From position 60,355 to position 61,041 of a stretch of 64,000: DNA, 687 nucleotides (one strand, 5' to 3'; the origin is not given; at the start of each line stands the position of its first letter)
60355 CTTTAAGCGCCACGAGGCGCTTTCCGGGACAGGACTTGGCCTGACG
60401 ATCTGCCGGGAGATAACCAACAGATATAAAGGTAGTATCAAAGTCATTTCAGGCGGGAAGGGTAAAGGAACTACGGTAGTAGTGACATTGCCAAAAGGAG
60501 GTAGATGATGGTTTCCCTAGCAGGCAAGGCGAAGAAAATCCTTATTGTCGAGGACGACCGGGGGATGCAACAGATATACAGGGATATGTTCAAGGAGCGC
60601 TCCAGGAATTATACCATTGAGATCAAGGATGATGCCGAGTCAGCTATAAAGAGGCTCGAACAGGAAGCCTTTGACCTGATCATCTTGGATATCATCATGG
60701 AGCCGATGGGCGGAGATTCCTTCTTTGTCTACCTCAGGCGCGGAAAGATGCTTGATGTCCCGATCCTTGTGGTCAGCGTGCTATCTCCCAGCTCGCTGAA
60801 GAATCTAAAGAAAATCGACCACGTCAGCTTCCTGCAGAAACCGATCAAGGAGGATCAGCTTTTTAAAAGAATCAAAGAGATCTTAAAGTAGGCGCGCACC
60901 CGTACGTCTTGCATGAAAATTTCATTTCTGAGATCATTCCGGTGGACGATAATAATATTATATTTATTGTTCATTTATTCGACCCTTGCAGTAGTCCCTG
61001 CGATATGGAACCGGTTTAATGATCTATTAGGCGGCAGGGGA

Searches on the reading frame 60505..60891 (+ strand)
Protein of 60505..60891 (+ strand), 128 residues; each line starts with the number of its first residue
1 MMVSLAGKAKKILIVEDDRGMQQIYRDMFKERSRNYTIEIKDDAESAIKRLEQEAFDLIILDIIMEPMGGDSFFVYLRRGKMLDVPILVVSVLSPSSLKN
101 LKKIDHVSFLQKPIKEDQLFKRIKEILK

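Call 17: find_encoding_contigs(protein=window:60505-60891:+, flank=10000, max_places=10)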
Protein window:60505-60891:+ (128 aa): no gene with exactly this product is on record in the collection.
